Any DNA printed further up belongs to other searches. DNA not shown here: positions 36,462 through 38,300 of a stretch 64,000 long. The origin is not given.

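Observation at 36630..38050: ~470-aa alpha-helical block embedded in an otherwise all-beta giant protein, in a locally lower-GC stretch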

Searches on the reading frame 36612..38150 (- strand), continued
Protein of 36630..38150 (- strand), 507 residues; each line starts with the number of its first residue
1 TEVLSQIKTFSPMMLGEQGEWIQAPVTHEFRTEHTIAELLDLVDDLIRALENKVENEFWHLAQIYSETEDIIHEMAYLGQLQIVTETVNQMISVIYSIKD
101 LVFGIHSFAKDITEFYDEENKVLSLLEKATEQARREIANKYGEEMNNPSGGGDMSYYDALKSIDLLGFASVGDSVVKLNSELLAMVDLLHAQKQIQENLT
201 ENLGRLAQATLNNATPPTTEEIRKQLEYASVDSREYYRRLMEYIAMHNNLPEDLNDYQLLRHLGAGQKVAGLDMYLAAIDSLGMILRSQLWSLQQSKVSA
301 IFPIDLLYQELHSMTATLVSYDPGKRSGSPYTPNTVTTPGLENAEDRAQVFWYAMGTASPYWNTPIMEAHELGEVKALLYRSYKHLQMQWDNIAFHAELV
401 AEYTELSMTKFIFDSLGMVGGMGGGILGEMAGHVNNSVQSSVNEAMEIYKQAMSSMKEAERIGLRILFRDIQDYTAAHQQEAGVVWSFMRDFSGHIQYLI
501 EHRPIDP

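Call 83: list_cluster_members(proteins=[P0003, P0004, P0006, P0007, P0008, P0009, P0010])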
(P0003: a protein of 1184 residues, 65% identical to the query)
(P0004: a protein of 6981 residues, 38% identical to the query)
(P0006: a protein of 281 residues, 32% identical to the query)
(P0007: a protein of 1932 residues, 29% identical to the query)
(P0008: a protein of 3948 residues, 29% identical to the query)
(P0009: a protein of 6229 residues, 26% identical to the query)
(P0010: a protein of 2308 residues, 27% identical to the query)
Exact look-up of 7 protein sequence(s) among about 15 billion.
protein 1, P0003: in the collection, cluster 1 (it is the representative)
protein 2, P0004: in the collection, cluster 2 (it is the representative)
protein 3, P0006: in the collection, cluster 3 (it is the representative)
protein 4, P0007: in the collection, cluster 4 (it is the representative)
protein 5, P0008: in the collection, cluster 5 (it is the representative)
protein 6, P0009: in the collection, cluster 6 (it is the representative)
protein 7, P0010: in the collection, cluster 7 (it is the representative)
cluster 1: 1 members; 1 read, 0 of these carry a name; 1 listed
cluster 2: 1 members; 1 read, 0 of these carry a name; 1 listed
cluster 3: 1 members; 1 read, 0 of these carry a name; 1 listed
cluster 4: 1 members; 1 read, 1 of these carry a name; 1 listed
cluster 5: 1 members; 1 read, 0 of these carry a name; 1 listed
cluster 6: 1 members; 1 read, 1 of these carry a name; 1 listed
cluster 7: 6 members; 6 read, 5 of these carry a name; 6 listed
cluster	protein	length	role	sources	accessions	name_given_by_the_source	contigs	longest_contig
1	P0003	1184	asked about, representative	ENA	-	-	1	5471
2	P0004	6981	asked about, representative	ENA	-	-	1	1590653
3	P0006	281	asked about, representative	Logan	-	-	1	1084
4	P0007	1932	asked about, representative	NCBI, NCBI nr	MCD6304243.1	MAG: hypothetical protein J7M21_04700, partial [Planctomycetes bacterium] | hypothetical protein [Planctomycetota bacterium]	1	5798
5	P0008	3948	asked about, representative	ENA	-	-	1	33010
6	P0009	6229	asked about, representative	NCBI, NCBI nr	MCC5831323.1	MAG: PKD domain-containing protein [Phycisphaeraceae bacterium] | PKD domain-containing protein [Phycisphaeraceae bacterium]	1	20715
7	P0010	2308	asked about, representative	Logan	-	-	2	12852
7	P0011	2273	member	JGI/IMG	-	hypothetical protein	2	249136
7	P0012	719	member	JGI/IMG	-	hypothetical protein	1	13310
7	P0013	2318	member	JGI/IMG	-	hypothetical protein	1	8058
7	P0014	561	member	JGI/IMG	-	hypothetical protein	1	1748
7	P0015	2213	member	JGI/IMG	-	hypothetical protein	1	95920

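Call 84: find_encoding_contigs(protein=P0004, flank=10000, max_places=2)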
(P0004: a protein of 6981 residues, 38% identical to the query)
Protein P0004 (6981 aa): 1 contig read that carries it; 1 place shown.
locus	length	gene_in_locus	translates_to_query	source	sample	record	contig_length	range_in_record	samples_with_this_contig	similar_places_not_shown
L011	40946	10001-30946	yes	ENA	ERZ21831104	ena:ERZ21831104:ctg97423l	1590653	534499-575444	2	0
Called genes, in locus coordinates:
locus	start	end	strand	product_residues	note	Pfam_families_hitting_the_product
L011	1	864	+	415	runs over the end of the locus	PF00999:Na_H_Exchanger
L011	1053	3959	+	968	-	PF09976:TPR_21 (faint), PF12895:ANAPC3 (faint), PF13424:TPR_12 (faint), PF14559:TPR_19 (faint), PF07721:TPR_4 (faint), PF00515:TPR_1 (weak), PF07719:TPR_2 (weak), PF13174:TPR_6 (weak), +2 more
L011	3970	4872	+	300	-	-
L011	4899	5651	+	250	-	PF01618:MotA_ExbB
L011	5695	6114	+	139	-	PF02472:ExbD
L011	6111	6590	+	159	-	PF02472:ExbD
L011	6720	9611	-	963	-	PF00675:Peptidase_M16, PF05193:Peptidase_M16_C, PF08367:M16C_assoc, PF22516:PreP_C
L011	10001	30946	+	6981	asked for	PF05345:He_PIG, PF07705:CARDB, PF00801:PKD, PF07705:CARDB, PF18911:PKD_4, PF07705:CARDB, PF18911:PKD_4, PF07705:CARDB, +10 more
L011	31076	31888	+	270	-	PF02673:BacA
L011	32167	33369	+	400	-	PF00926:DHBP_synthase, PF00925:GTP_cyclohydro2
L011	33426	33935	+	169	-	PF00885:DMRL_synthase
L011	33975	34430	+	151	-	PF01029:NusB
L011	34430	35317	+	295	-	PF00448:SRP54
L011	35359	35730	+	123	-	PF13366:PDDEXK_3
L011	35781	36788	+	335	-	PF00383:dCMP_cyt_deam_1, PF14437:MafB19-deam (weak), PF01872:RibD_C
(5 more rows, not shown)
